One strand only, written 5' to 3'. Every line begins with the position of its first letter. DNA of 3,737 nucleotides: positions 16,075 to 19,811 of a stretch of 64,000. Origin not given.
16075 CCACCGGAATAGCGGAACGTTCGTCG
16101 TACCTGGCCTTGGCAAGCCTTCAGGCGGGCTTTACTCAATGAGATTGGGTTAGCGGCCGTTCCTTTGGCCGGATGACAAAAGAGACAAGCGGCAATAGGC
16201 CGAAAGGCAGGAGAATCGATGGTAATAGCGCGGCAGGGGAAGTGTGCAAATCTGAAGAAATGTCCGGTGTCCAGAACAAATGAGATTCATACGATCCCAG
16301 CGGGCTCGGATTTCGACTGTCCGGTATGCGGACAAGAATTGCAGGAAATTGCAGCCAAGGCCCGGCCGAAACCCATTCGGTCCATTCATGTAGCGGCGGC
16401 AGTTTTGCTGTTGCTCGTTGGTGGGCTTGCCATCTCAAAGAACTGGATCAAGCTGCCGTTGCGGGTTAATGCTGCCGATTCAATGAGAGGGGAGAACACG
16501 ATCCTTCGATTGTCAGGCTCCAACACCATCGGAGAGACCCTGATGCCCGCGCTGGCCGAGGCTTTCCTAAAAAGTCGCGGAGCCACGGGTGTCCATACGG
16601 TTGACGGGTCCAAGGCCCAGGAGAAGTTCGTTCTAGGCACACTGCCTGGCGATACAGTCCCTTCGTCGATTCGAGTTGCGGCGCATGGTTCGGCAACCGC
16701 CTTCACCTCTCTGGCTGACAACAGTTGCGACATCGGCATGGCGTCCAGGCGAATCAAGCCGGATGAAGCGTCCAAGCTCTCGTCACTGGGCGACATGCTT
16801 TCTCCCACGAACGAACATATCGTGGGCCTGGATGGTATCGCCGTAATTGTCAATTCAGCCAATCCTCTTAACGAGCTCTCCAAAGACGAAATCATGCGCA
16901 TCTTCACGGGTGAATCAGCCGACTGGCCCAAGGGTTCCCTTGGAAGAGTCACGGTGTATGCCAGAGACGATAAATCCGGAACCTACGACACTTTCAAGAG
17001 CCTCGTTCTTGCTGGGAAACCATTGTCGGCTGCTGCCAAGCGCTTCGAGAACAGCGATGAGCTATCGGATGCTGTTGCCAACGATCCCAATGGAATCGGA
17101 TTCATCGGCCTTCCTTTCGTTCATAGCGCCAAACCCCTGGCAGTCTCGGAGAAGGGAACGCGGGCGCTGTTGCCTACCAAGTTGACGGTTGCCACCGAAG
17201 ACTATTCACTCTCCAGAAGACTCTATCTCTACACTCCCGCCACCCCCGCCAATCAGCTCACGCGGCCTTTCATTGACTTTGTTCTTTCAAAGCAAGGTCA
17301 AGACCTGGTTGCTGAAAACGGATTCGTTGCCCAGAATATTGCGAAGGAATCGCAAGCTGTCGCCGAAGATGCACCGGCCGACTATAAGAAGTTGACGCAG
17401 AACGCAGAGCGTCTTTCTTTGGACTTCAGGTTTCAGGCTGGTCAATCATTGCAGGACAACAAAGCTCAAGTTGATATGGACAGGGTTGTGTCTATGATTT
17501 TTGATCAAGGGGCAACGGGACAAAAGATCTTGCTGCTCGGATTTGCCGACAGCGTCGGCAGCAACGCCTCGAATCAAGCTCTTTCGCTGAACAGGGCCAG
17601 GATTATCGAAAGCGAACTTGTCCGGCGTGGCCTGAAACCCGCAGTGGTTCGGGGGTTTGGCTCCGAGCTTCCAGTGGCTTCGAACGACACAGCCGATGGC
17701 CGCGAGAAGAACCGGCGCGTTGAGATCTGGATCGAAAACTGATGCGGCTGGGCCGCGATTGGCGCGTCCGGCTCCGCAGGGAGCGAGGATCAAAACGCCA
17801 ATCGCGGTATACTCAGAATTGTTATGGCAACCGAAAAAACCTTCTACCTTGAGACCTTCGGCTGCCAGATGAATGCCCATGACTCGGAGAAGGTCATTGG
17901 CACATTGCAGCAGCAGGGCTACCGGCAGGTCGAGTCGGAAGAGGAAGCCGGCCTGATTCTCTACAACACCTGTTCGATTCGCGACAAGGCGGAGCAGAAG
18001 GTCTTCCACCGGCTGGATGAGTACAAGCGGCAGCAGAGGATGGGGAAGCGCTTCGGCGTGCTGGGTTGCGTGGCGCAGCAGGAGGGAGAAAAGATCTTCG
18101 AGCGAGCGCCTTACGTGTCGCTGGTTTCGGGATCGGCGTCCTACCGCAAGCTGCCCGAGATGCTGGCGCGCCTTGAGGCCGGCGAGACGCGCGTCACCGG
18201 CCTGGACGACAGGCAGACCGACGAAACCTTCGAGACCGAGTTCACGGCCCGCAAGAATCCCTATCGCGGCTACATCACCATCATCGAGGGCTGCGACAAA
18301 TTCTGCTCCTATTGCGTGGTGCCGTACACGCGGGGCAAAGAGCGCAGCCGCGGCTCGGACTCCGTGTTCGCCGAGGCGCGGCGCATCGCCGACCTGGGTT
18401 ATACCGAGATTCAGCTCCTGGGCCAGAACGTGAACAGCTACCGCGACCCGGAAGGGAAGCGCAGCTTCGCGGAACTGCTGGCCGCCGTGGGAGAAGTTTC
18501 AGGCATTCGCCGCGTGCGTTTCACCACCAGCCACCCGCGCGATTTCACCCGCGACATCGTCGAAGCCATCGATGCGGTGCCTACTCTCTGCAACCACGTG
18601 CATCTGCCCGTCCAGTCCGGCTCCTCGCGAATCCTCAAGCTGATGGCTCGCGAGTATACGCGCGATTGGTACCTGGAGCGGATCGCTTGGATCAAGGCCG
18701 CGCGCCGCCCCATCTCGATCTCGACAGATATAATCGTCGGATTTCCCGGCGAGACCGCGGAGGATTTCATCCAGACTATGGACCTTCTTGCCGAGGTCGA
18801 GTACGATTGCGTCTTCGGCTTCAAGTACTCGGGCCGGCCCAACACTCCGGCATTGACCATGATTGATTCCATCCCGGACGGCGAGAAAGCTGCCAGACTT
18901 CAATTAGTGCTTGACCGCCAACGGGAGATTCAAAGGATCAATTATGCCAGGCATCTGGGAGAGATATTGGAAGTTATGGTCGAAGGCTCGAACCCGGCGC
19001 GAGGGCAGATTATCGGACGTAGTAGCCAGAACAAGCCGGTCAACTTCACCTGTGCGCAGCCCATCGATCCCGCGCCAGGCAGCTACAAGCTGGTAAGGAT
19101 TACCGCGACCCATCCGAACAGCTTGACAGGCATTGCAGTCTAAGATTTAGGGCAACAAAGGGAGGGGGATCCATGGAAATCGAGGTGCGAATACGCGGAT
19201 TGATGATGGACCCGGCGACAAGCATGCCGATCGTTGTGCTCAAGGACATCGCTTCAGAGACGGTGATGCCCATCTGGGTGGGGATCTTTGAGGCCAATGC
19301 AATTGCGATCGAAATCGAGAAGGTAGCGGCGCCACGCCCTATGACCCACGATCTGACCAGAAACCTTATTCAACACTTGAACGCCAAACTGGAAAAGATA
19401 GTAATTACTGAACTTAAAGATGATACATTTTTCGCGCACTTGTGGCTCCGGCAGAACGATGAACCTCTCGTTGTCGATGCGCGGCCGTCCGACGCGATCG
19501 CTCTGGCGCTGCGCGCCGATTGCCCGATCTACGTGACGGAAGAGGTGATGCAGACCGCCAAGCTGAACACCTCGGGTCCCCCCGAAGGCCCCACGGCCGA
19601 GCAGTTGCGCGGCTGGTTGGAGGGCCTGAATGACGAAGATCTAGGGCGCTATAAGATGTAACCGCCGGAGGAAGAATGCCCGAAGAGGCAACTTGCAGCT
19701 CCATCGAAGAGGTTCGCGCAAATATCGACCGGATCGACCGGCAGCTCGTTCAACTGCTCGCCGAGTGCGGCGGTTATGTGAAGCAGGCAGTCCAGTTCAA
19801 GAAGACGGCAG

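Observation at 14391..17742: Tandem Zn-ribbon / TM / PstS-like / OmpA proteins: candidate uncharacterised trans-envelope sensing module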

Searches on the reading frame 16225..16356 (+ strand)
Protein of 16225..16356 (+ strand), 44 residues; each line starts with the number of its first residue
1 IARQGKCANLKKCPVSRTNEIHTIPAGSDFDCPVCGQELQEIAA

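Call 54: search_protein_representatives(alignment_id=A2)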
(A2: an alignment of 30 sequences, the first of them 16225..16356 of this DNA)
Query: 30 sequences, 44 profile positions. Proteins with E-value up to 0.001 (for the whole library): 994; up to 1e-10: 151; up to 1e-30: 0. The best 150 are listed.
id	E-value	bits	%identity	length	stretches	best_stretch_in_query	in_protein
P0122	7.9e-24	99.1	-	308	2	2-43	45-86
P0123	2.1e-17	78.6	-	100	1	2-42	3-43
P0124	9.6e-17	76.4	-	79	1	2-43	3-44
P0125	2.1e-16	75.3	-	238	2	4-42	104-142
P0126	1.1e-15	73.0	-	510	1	2-42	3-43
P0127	1.7e-15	72.4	-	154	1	1-43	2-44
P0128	5.9e-15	70.7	-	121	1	2-43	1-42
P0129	6.3e-15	70.6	-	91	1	2-43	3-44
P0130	7.0e-15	70.5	-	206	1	2-40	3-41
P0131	1.4e-14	69.5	-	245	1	3-42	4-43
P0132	1.8e-14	69.2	-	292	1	1-43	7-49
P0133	2.0e-14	69.0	-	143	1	2-41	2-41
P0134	2.0e-14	69.0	-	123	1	2-43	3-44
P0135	2.4e-14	68.8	-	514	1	2-43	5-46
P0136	3.0e-14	68.4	-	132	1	1-43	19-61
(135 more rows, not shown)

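Call 56: search_protein_families(library=pfam, alignment_id=A3, max_evalue=0.001)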
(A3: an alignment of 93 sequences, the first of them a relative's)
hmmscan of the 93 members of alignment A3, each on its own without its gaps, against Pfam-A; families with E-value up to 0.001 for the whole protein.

A. member 1, P0122 (308 aa): 0 families

B. families by the number of members that match (of 93 scanned): 34 families (the first 25 are shown)
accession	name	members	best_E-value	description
PF12849.12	PBP_like_2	16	5.9e-34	PBP superfamily domain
PF02368.24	Big_2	12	2.7e-29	Bacterial Ig-like domain (group 2)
PF00691.25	OmpA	11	4e-22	OmpA family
PF13531.11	SBP_bac_11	6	1.3e-20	Bacterial extracellular solute-binding protein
PF22359.2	Big-like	6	1.3e-08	Bacterial Ig-like domain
PF02493.26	MORN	6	9.7e-08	MORN repeat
PF12727.12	PBP_like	6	2.1e-06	PBP superfamily domain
PF07719.23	TPR_2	5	9.5e-12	Tetratricopeptide repeat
PF14326.11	DUF4384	5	7.2e-09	Domain of unknown function (DUF4384)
PF00515.34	TPR_1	4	2.3e-11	Tetratricopeptide repeat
PF13181.12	TPR_8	3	7.5e-09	Tetratricopeptide repeat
PF13431.12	TPR_17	3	1.2e-07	Tetratricopeptide repeat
PF14559.12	TPR_19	3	6.4e-07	Tetratricopeptide repeat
PF25164.1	CoiA_N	3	0.00014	Competence protein CoiA, N-terminal domain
PF00497.25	SBP_bac_3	2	1e-16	Bacterial extracellular solute-binding proteins, family 3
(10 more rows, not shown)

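Call 79: predict_structure(alignment_id=A2)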
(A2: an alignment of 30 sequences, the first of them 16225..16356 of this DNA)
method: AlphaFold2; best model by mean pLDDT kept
length: 44 residues; sequences in the alignment: 30
mean_pLDDT: 85.1   pTM: 0.53
mean pLDDT of the five models: 85.1, 84.5, 83.4, 79.8, 77.9
residues with pLDDT >= 90: 4; 70-90: 39; 50-70: 1; < 50: 0
segments of 3 or more residues with pLDDT < 50: none
pLDDT, mean of each block of 10 residues (from residue 1): 86 83 86 89 77
secondary structure, 60 per line:
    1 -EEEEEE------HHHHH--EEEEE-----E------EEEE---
elements in order: E2-7 H14-18 E21-25 E38-41

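Call 82: fold_search(model_id=the predicted structure, library=pdb)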
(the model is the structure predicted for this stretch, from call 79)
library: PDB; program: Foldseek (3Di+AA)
matches with E <= 10: 21; with E <= 0.001: 0
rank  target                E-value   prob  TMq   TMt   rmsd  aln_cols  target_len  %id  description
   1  6skf_Ax               2.6e+00  0.11  0.43  0.35   3.4        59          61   15  Cryo-EM Structure of T. kodakarensis 70S ribosome (released 2020-07-29)
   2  6skf_Bj               3.8e+00  0.12  0.44  0.42   3.2        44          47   23  Cryo-EM Structure of T. kodakarensis 70S ribosome (released 2020-07-29)
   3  3axs                  4.6e+00  0.13  0.46  0.08   2.7        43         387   14  Complex structure of tRNA methyltransferase Trm1 from Aquifex aeolicus with sinefungin (released 2011-08-03)
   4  7zhg_W                4.6e+00  0.11  0.47  0.37   3.1        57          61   14  High-resolution cryo-EM structure of Pyrococcus abyssi 30S ribosomal subunit bound to mRNA and initiator tRNA anticodo (released 2022-06-29)
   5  6nw1_A                5.0e+00  0.04  0.34  0.33   4.1        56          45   14  Crystal Structure Desulfovibrio desulfuricans Nickel-Substituted Rubredoxin V37N (released 2019-08-14)
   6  3ir9_B                5.3e+00  0.08  0.44  0.16   4.0        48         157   21  C-terminal domain of Peptide Chain Release Factor from Methanosarcina mazei. (released 2009-09-01)
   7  4d5n_A                6.0e+00  0.04  0.35  0.06   5.0        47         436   17  Cryo-EM structures of ribosomal 80S complexes with termination factors and cricket paralysis virus IRES reveal the IRE (released 2015-02-04)
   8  9mu9_L                6.4e+00  0.18  0.60  0.58   2.1        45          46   11  Structure of a native Drosophila melanogaster Nucleosome Elongation Complex (Pol II EC-nucleosome). Composite map (released 2025-02-19)
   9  9f29_B                6.4e+00  0.08  0.44  0.03   3.4        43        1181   21  Pyrococcus abyssi PolD in complex with Rpa2 winged-helix domain class 1 (composite map) (released 2024-12-04)
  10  3f2b_A                6.9e+00  0.08  0.43  0.03   4.3        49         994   18  DNA Polymerase PolC from Geobacillus kaustophilus complex with DNA, dGTP, Mg and Zn (released 2009-01-20)
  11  9f2a_B                6.9e+00  0.08  0.44  0.03   3.4        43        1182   21  Pyrococcus abyssi PolD in complex with Rpa2 winged-helix domain class 2 (composite map) (released 2024-12-04)
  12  9kbo_B                6.9e+00  0.06  0.34  0.10   4.9        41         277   22  Crystal structure of human Shiftless (SFL) containing phosphorylation sites Ser249, Thr250, Thr253 and Ser256 (released 2025-11-19)
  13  5flm_L                7.3e+00  0.11  0.53  0.53   2.6        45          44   11  Structure of transcribing mammalian RNA polymerase II (released 2016-01-20)
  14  7wi7_A                7.3e+00  0.09  0.51  0.05   2.8        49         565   22  Crystal structure of human MCM8/9 complex (released 2023-01-25)
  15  4qbi_A                7.3e+00  0.08  0.46  0.12   3.3        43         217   21  Crystal structure of a stable adenylate kinase variant AKlse6 (released 2014-06-25)
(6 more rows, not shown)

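Call 89: search_protein_families(library=pfam, alignment_id=A2, max_evalue=1)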
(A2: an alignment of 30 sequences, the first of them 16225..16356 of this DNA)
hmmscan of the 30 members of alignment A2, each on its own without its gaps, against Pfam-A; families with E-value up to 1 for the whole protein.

A. member 1, window:16225-16356:+ (44 aa): 11 families
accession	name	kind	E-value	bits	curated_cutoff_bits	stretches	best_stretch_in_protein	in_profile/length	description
PF03119.21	DNA_ligase_ZBD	-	0.0082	16.4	25.8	1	32-40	2-10/27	NAD-dependent DNA ligase C4 zinc finger domain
PF23548.1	Zn_ribbon_FGT1_2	-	0.014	15.4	27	1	28-40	19-31/35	FORGETTER1 second zinc ribbon domain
PF04423.19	Rad50_zn_hook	-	0.017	15.4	24.3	1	31-41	21-31/52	Rad50 zinc hook motif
PF07754.17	HVO_2753_ZBP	-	0.02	15.1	33.2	1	18-38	5-25/46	Small zinc finger protein HVO_2753-like, Zn-binding pocket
PF13453.11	Zn_ribbon_TFIIB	-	0.024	14.5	22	1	31-42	1-12/41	Transcription factor zinc-finger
PF13824.12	zf-Mss51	-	0.034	14.8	27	1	12-36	1-21/55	Zinc-finger of mitochondrial splicing suppressor 51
PF24440.1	DUF7559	-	0.056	14.1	27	1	28-42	34-50/52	Family of unknown function (DUF7559)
PF25164.1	CoiA_N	-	0.062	13.3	26.3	1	18-39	6-27/50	Competence protein CoiA, N-terminal domain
PF23455.1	DUF7129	-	0.073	13.3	30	1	27-43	25-41/45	Domain of unknown function (DUF7129)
PF22747.2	Zn_ribbon_DUF2089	-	0.15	12.6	27.6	1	32-40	1-9/32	DUF2089 zinc ribbon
PF19335.5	HMBD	-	0.45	10.9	23.6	1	31-41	17-27/28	Heavy metal binding domain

B. families by the number of members that match (of 30 scanned): 58 families (the first 25 are shown)
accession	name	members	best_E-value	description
PF25164.1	CoiA_N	15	0.01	Competence protein CoiA, N-terminal domain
PF07754.17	HVO_2753_ZBP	14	0.00072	Small zinc finger protein HVO_2753-like, Zn-binding pocket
PF03119.21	DNA_ligase_ZBD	13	0.0011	NAD-dependent DNA ligase C4 zinc finger domain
PF01396.24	Zn_ribbon_Top1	8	0.00079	Topoisomerase DNA binding C4 zinc finger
PF04423.19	Rad50_zn_hook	6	0.0022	Rad50 zinc hook motif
PF08274.17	Zn_Ribbon_YjdM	6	0.013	PhnA Zinc-Ribbon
PF18439.7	zf_UBZ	6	0.08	Ubiquitin-Binding Zinc Finger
PF23548.1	Zn_ribbon_FGT1_2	5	0.0015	FORGETTER1 second zinc ribbon domain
PF25017.1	zf-C2HC_3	5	0.0074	C2HC zinc finger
PF08271.17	Zn_Ribbon_TF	5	0.0085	TFIIB zinc-binding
PF08209.17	Sgf11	5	0.017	Sgf11 (transcriptional regulation protein)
PF14369.11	Zn_ribbon_19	4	0.013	zinc-ribbon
PF23499.1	YnfU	4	0.017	YnfU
PF13824.12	zf-Mss51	4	0.034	Zinc-finger of mitochondrial splicing suppressor 51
PF25420.1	zf-C2H2_ZN292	3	0.0029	ZN292-like C2H2 zinc finger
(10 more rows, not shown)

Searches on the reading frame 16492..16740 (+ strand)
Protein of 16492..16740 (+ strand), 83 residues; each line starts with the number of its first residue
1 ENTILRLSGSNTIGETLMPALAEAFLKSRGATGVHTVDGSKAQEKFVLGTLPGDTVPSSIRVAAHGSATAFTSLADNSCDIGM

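Call 93: search_solved_structures(query=window:16492-16740:+, max_evalue=10, show_alignments=5)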
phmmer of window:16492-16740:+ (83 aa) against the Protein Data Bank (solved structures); distinct sequences matched with E-value up to 10: 1.
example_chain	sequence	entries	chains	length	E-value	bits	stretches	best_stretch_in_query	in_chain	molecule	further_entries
9k7v_X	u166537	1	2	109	0.2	15.2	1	11-72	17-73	PsbX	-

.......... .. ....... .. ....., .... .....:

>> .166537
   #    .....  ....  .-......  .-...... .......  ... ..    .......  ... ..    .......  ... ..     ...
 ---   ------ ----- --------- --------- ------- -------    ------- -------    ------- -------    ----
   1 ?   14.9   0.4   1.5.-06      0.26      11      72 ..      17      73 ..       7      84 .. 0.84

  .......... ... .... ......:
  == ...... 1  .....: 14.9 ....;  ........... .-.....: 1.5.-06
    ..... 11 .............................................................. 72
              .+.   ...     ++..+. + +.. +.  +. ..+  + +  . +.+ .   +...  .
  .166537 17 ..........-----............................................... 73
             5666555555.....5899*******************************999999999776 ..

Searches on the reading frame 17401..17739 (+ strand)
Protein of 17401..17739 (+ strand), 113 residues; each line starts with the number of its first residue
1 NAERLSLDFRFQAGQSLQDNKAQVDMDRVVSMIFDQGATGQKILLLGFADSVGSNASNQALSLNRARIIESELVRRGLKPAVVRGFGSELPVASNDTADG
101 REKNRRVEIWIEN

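Call 83: search_solved_structures(query=window:17401-17739:+, max_evalue=1e-8, show_alignments=5)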
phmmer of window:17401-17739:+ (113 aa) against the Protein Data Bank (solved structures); distinct sequences matched with E-value up to 1e-8: 14.
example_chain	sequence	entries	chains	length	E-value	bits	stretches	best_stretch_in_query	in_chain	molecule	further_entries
7rjj_A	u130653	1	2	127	1.2e-11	48.3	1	27-110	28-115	OmpA family protein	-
7bba_A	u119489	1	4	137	4.4e-11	46.5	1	35-110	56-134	Putative type VI secretion protein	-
5m38_A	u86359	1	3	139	4.5e-11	46.5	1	35-110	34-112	OmpA family protein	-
2lca_A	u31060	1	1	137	6.6e-11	46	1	39-111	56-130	Uncharacterized protein Rv0899/MT0922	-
2lbt_A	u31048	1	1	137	7.1e-11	45.9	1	40-111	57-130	Uncharacterized protein Rv0899/MT0922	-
2kgw_A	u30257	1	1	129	7.5e-11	45.8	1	39-111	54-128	Outer membrane protein A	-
9v99_A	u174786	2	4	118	1.1e-10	45.2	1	28-108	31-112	Outer membrane beta-barrel domain-containing protein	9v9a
6jfw_A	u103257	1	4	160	1.2e-10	45.2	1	42-109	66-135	PA0833-PD protein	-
2l26_A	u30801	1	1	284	2.9e-10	43.9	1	40-111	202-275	Uncharacterized protein Rv0899/MT0922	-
5wtp_A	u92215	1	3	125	3.1e-10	43.8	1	40-109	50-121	OmpA family protein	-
5u1h_A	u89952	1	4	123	3.8e-10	43.5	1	4-112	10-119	Outer membrane porin F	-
9v9b_A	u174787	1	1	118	5.7e-10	43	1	28-108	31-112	Outer membrane beta-barrel domain-containing protein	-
2k1s_A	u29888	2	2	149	1e-09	42.2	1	43-111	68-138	Inner membrane lipoprotein yiaD | Probable lipoprotein YiaD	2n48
5wtl_A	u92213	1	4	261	1.9e-09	41.3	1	40-109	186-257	OmpA family protein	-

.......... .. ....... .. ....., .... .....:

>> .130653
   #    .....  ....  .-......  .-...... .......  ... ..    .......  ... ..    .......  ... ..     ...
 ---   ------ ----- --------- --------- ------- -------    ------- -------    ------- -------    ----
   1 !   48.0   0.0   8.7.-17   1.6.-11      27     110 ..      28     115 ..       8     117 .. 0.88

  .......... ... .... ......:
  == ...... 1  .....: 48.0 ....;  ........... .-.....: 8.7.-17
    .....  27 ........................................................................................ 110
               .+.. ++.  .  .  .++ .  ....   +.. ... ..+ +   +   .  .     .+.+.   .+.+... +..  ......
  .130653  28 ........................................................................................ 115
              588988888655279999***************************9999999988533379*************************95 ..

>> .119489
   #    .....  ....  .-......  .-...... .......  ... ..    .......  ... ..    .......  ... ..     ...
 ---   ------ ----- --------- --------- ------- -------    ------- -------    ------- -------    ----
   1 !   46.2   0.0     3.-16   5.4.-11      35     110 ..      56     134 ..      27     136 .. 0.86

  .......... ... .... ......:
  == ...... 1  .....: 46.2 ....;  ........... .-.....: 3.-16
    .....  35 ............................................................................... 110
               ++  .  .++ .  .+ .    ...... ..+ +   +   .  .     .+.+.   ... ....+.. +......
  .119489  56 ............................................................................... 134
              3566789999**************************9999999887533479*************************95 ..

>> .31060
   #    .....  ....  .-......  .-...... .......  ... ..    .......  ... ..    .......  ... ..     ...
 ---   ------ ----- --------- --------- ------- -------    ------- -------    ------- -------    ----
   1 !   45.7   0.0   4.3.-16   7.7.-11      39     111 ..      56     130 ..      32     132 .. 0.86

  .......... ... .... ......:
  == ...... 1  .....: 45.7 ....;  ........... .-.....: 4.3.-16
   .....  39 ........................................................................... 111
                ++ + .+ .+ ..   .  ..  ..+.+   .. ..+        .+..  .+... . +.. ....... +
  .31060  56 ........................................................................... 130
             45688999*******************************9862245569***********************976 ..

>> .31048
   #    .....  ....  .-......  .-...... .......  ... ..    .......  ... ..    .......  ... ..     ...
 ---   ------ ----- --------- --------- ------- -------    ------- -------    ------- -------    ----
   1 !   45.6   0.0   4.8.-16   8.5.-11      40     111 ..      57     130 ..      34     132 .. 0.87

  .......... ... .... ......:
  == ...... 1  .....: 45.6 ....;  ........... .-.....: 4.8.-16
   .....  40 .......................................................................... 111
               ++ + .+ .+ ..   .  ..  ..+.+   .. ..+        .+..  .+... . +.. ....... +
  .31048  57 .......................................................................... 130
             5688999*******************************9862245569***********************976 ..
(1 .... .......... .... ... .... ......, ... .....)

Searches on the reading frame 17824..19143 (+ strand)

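Call 10: search_protein_families(library=pfam, proteins=[window:17824-19143:+], max_evalue=0.01)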
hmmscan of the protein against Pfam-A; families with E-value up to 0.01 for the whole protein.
window:17824-19143:+ (439 aa): 3 families
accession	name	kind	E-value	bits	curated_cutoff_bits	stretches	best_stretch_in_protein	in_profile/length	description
PF00919.26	UPF0004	-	2.5e-31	108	27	1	7-103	2-98/98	Uncharacterized protein family UPF0004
PF04055.27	Radical_SAM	-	1.1e-27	97.7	29.5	1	151-322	1-166/166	Radical SAM superfamily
PF01938.26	TRAM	-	1.8e-07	31.4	21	1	378-439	4-61/61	TRAM domain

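Call 17: search_protein_families(library=ncbifam, proteins=[window:17824-19143:+], max_evalue=0.00001)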
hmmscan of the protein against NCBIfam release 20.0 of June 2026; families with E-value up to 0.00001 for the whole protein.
window:17824-19143:+ (439 aa): 10 families
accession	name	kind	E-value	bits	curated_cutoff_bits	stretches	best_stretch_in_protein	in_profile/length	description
TIGR01574.1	miaB-methiolase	equivalog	3.4e-138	461.3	355.3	1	6-436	1-434/437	tRNA (N6-isopentenyl adenosine(37)-C2)-methylthiotransferase MiaB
TIGR00089.1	TIGR00089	subfamily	3e-136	454.7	251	1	6-436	1-429/429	MiaB/RimO family radical SAM methylthiotransferase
TIGR01579.1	MiaB-like-C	equivalog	2.3e-87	294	357.05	1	9-391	1-384/416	tRNA (N(6)-L-threonylcarbamoyladenosine(37)-C(2))-methylthiotransferase MtaB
NF010916.0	PRK14336.1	equivalog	2.9e-87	293.1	606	2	142-436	119-410/418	tRNA (N6-isopentenyl adenosine(37)-C2)-methylthiotransferase MiaB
TIGR01125.1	TIGR01125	equivalog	3.8e-71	240.4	356.95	1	10-405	5-397/432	30S ribosomal protein S12 methylthiotransferase RimO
TIGR01578.1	MiaB-like-B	hypoth_equivalog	2.2e-67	227.7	314.7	1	7-436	2-418/421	tRNA (N(6)-L-threonylcarbamoyladenosine(37)-C(2))-methylthiotransferase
TIGR04014.1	B12_SAM_MJ_0865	equivalog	8.4e-23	80.8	360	1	150-354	162-365/434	methyl-coenzyme M reductase glutamine C-methyltransferase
TIGR04013.1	B12_SAM_MJ_1487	hypoth_equivalog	4e-19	68.7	251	1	31-325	33-333/382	TIGR04013 family B12-binding domain/radical SAM domain-containing protein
TIGR04479.1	bcpD_PhpK_rSAM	subfamily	1.9e-15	56.2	600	1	150-328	243-412/504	PhpK family radical SAM P-methyltransferase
TIGR01212.1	TIGR01212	equivalog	1.6e-06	27.5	180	1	259-330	141-210/302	tRNA modification radical SAM protein MnmL/YtqA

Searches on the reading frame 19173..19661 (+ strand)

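Call 10: search_protein_families(library=pfam, proteins=[window:19173-19661:+], max_evalue=0.01)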
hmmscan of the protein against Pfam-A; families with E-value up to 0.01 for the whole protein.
window:19173-19661:+ (162 aa): 1 family
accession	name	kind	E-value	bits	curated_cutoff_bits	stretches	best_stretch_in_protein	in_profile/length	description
PF02577.19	BFN_dom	-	1.3e-42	144.6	27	1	21-132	1-110/112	Bifunctional nuclease domain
